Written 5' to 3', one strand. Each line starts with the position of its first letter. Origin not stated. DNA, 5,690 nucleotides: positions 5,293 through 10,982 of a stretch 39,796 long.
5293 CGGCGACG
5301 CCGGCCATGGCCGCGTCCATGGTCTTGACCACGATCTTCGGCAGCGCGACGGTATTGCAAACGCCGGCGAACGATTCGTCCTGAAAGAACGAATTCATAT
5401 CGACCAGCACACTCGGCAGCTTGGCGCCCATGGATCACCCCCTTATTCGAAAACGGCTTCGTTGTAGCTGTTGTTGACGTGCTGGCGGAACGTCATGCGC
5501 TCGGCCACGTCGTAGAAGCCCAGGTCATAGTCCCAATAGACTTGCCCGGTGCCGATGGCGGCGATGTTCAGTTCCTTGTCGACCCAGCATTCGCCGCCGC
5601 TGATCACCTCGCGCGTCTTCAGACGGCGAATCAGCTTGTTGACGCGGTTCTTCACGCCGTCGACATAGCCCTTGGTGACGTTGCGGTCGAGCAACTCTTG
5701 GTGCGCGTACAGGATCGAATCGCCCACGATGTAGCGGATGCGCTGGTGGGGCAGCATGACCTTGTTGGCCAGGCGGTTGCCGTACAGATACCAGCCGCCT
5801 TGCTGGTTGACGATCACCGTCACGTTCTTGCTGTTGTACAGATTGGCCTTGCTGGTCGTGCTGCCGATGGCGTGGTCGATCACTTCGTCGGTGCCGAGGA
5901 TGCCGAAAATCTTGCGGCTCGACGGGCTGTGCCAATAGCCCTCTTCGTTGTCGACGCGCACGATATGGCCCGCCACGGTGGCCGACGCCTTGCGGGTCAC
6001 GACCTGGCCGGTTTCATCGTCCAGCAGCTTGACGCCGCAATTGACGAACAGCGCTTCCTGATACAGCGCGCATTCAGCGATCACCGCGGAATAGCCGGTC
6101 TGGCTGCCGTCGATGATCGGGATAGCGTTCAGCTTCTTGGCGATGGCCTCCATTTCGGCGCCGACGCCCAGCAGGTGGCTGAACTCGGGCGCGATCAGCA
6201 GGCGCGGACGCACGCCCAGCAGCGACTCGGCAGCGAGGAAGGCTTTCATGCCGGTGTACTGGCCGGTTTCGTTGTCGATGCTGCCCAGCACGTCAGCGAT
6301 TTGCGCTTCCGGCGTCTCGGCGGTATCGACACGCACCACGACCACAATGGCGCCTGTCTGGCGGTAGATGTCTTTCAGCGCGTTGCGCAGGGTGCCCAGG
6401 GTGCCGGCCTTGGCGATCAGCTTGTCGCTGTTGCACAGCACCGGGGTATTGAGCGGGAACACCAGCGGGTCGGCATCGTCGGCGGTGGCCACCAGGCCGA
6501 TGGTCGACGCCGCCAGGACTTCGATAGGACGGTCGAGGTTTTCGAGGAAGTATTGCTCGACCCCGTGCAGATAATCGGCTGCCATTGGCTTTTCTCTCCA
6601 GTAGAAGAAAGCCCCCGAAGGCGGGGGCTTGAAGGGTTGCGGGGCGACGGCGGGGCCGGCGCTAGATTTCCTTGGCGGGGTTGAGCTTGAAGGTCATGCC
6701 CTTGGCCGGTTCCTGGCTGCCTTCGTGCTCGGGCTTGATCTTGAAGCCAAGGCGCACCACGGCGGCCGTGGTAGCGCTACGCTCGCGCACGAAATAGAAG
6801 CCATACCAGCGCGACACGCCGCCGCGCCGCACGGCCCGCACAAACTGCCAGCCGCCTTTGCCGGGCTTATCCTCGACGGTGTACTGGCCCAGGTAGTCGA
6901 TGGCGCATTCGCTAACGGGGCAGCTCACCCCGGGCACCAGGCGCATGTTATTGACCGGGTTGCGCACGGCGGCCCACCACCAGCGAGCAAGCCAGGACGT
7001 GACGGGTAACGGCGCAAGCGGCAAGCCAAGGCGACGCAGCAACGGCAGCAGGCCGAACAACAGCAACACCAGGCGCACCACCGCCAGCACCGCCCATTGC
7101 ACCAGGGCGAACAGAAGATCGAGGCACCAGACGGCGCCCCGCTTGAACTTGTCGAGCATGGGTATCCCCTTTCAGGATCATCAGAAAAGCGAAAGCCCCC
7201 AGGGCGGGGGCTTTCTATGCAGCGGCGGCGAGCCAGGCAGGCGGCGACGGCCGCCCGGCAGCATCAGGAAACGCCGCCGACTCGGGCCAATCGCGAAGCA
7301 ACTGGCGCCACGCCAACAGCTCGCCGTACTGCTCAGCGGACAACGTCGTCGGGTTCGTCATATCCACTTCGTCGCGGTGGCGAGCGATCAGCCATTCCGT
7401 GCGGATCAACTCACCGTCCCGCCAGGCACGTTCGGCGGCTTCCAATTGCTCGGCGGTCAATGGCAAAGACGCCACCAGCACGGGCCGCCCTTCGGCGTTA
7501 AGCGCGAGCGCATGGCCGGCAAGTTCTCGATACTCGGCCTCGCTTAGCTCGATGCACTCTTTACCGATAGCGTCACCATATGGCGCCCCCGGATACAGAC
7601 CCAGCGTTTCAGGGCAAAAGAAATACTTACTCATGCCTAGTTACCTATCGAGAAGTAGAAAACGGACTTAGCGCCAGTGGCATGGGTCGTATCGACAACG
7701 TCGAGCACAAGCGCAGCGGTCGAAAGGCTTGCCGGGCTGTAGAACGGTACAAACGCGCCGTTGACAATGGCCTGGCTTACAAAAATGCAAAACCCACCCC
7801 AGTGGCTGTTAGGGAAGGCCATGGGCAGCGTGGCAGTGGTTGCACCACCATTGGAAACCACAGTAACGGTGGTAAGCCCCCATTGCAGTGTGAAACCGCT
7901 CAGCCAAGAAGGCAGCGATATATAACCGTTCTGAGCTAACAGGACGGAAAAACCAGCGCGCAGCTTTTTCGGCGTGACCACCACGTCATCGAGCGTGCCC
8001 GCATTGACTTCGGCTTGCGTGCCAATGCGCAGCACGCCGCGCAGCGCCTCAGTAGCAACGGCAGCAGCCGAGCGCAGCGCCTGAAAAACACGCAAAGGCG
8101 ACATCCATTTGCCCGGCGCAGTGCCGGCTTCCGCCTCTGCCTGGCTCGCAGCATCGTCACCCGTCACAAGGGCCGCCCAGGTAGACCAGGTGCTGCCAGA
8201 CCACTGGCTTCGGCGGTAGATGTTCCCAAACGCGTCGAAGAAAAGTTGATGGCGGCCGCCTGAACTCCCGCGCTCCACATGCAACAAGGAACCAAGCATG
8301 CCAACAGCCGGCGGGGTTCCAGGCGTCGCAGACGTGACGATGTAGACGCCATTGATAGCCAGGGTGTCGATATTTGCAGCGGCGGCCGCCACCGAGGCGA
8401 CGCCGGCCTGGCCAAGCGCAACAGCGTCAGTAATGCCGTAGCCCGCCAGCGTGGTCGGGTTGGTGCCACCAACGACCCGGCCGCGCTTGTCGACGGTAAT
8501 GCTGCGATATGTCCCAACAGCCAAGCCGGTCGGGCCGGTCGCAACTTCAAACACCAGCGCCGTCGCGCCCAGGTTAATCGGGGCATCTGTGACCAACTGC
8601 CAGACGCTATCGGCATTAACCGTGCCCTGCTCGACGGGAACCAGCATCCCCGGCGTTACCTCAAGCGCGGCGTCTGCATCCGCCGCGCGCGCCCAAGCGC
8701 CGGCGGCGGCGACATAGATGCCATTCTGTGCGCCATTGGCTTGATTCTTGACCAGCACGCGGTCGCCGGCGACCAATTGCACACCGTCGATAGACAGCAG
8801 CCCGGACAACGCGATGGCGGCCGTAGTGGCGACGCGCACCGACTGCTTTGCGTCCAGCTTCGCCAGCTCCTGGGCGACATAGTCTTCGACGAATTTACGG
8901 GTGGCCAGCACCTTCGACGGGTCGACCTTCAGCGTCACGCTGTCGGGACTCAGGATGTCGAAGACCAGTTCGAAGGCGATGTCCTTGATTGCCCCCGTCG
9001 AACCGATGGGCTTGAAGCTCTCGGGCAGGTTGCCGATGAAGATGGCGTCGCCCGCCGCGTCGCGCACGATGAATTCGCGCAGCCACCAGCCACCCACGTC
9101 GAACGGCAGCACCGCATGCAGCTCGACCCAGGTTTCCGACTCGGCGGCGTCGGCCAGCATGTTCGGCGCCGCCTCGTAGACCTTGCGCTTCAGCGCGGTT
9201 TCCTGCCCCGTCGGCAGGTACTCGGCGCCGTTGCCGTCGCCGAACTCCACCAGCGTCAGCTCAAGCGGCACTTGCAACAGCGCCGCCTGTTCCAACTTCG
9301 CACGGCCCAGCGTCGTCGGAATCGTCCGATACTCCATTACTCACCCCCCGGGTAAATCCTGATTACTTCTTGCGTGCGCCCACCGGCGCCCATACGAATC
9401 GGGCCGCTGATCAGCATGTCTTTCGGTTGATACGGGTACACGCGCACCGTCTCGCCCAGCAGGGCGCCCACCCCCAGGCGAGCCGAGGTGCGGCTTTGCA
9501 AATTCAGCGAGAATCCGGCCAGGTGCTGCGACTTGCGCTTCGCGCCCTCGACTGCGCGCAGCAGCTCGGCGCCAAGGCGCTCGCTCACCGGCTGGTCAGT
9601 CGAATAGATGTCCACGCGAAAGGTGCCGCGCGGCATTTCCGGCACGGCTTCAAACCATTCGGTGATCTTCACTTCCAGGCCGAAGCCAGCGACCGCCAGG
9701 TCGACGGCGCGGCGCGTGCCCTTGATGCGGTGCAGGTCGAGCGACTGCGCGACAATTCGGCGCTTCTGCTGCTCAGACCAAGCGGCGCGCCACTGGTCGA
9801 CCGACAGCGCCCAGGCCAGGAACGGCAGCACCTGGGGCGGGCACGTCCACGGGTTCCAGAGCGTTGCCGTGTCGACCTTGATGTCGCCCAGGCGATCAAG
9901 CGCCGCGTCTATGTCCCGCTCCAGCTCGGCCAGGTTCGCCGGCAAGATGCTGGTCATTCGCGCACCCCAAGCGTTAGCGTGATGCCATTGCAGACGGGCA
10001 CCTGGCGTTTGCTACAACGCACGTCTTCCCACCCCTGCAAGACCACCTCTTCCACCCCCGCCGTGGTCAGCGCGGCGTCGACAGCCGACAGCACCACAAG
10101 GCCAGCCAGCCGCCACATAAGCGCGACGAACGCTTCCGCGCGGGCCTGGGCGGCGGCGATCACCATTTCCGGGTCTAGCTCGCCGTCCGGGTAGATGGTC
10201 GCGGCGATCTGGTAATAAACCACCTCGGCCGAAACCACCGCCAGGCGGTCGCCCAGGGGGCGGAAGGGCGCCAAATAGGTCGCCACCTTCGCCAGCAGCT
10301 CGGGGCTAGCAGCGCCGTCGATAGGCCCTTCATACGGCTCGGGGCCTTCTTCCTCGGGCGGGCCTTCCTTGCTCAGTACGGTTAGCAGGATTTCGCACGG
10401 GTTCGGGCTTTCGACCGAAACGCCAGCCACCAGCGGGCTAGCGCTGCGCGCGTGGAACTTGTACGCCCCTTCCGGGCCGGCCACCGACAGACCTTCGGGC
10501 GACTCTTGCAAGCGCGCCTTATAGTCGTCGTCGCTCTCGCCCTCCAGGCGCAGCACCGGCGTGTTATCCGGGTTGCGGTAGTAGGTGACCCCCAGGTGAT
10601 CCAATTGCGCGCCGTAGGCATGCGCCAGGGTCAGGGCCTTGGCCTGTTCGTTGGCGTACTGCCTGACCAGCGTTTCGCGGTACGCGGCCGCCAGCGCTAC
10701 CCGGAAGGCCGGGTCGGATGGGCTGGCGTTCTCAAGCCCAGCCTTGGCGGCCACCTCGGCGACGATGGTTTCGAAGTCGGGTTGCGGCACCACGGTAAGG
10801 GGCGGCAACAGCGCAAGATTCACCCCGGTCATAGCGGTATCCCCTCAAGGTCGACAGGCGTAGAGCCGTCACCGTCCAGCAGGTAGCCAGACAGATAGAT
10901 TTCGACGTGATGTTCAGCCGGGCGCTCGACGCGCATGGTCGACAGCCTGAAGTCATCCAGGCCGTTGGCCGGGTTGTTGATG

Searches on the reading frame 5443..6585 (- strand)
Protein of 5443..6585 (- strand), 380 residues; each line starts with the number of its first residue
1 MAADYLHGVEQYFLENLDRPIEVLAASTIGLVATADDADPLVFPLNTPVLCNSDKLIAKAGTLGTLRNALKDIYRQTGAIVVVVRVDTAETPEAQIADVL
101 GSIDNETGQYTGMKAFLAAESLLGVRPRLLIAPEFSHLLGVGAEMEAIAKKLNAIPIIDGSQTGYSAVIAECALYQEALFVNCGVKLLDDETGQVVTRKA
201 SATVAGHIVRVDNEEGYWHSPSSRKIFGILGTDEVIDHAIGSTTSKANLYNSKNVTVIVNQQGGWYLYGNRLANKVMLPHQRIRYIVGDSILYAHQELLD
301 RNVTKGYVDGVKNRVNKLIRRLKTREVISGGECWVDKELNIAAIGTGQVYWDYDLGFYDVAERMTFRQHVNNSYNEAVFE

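Call 16: search_protein_families(library=phrogs, proteins=[window:5443-6585:-], max_evalue=0.001)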
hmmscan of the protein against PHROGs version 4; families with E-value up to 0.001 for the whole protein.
window:5443-6585:- (380 aa): 6 families
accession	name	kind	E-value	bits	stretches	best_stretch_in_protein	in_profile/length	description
phrog_23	-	tail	3.4e-73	248.1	1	1-379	19-471/496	tail sheath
phrog_11242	-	unknown function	2.3e-29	103.1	1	1-125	1-125/128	-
phrog_13288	-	unknown function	1.7e-25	90.8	1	193-375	9-200/208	-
phrog_20240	-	unknown function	6.4e-19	69.4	2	1-86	1-84/272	-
phrog_16736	-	unknown function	6.8e-18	65.6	1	286-379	3-97/101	-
phrog_12477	-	unknown function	3.1e-16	60.3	1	1-85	1-86/88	-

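Call 77: search_dna_similar(query=window:5443-6585:-, collection=phages, mode=protein, max_rows=30, max_evalue=1e-20)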
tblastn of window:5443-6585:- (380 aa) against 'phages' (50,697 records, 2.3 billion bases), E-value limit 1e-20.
Records with a match: 505; places in all: 505; records where one place covers at least 80% of the query: 481.
Best place of each record, by identity: 60-80% 4; <60% 501.
By first word of the organism name: Burkholderia 92; Klebsiella 81; Escherichia 60; Ralstonia 58; Yersinia 44; Salmonella 26; Pseudomonas 18; Peduovirus 18; Vibrio 12; Aeromonas 12; and 29 more.
By host as written in the record: Klebsiella pneumoniae 56; Ralstonia solanacearum 50; - 49; Burkholderia pseudomallei 32; Yersinia pestis EV76-CN 26; Burkholderia sp. 25; Escherichia coli 21; Yersinia enterocolitica 10; and 138 more.
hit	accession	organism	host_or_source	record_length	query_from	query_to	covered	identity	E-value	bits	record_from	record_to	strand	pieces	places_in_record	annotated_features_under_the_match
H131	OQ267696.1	Vibrio phage VPHZ6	Vibrio parahaemolyticus ATCC 17802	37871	3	379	99%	77.2%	0e+0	594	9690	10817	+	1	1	tail sheath subtilisin-like domain-containing protein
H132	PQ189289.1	Vibrio phage 10N.237.312.C11_PE002A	Vibrio cyclitrophicus 10N.237.312.C11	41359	1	379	100%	71.1%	0e+0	567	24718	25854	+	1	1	hypothetical protein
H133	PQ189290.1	Vibrio phage 10N.237.312.C11_PE002B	Vibrio cyclitrophicus 10N.237.312.C11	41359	1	379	100%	71.1%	0e+0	567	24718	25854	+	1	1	hypothetical protein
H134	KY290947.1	Aeromonas phage 3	Aeromonas salmonicida HER1084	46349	2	379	99%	58.2%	1e-130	418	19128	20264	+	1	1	tail sheath monomer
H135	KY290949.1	Aeromonas phage Asp37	Aeromonas salmonicida HER1098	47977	2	379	99%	58.0%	1e-130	418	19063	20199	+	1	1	tail sheath monomer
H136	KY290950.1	Aeromonas phage 59.1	Aeromonas salmonicida HER1098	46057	2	379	99%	57.7%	5e-136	434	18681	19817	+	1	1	tail sheath monomer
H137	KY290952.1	Aeromonas phage 32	Aeromonas salmonicida HER1104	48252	2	379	99%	57.2%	4e-130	417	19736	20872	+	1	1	tail sheath monomer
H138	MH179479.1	Aeromonas phage 85AhydR10PP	Aeromonas hydrophila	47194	2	379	99%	57.0%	3e-134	429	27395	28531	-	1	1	putative tail sheath protein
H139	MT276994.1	Aeromonas phage AhyVDH1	Aeromonas hydrophila 4572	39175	2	379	99%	56.9%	8e-128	410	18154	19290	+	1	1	tail sheath protein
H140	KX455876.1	Aeromonas phage Ahp2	Aeromonas hydrophila AH300206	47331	2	379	99%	56.4%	6e-130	416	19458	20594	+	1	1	putative tail sheath protein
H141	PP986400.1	Aliivibrio phage vB_Alvi_H905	Allivibrio fischeri H905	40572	43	379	89%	63.0%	3e-132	423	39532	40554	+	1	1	tail sheath protein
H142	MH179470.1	Aeromonas phage 13AhydR10PP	Aeromonas hydrophila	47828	2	379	99%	55.7%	2e-133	426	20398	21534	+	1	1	putative tail sheath protein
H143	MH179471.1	Aeromonas phage 14AhydR10PP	Aeromonas hydrophila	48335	2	379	99%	55.4%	2e-132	424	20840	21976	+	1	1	putative tail sheath protein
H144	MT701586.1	Burkholderia phage Mica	Burkholderia cenocepacia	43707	1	379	98%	42.5%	1e-37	279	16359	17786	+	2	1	tail sheath protein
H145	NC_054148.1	Burkholderia phage Mica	Burkholderia cenocepacia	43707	1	379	98%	42.5%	1e-37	279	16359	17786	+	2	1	tail sheath subtilisin-like domain-containing protein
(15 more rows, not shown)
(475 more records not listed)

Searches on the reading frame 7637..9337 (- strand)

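Call 16: search_protein_families(library=phrogs, proteins=[window:7637-9337:-], max_evalue=0.001)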
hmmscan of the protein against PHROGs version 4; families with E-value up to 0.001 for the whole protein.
window:7637-9337:- (566 aa): 34 families (the best 25 are shown)
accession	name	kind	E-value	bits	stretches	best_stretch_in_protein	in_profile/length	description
phrog_11518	-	tail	6.4e-90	303.5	1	2-323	3-294/812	tail fiber protein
phrog_27782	-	unknown function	8.4e-80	270.2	1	5-292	7-296/644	-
phrog_5181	-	unknown function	1.7e-61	209.5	1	2-312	4-233/763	-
phrog_14570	-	unknown function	1.9e-58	199.5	1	5-267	10-273/540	-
phrog_16867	-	unknown function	5.4e-58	198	1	156-311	67-222/631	-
phrog_327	-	tail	2.9e-49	169.9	2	2-412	7-319/618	tail protein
phrog_6202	-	tail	9.3e-46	158.2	1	2-268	4-284/636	tail fiber protein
phrog_1780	-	tail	2.3e-41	143.3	1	2-160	5-162/855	tail collar fiber protein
phrog_17264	-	unknown function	7.2e-38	130.6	1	167-319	1-139/147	-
phrog_988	-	tail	4.9e-32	113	1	2-159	5-158/574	tail protein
phrog_1162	-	tail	4e-31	109.3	1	1-161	4-167/354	tail fiber protein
phrog_24595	-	head and packaging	6.5e-30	105.6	1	150-276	33-156/325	virion structural protein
phrog_2647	-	head and packaging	7.9e-30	105.1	1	145-345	99-307/336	head decoration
phrog_2137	-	tail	1.8e-29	104.1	1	2-164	5-166/267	tail fiber protein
phrog_4618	-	tail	4.2e-25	89.3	1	1-156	3-158/413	tail collar fiber protein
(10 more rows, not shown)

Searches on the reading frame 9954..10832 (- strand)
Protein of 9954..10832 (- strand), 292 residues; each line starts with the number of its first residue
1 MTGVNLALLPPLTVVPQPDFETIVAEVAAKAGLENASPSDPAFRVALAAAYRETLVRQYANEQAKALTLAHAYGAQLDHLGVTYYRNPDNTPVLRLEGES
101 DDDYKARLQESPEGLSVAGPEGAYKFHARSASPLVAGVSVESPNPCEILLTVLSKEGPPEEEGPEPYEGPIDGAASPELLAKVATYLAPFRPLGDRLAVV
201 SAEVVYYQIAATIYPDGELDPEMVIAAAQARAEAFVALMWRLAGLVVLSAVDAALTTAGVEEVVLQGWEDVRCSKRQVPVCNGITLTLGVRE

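Call 16: search_protein_families(library=phrogs, proteins=[window:9954-10832:-], max_evalue=0.001)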
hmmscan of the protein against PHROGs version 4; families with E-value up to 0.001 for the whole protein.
window:9954-10832:- (292 aa): 3 families
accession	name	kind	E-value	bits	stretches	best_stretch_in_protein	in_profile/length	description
phrog_4226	-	tail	6.5e-58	196.7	1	64-289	2-224/228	baseplate protein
phrog_6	-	tail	7.6e-52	177.7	2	87-291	225-408/548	baseplate wedge subunit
phrog_1608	-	tail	6.5e-06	26.7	1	173-286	68-188/192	tail protein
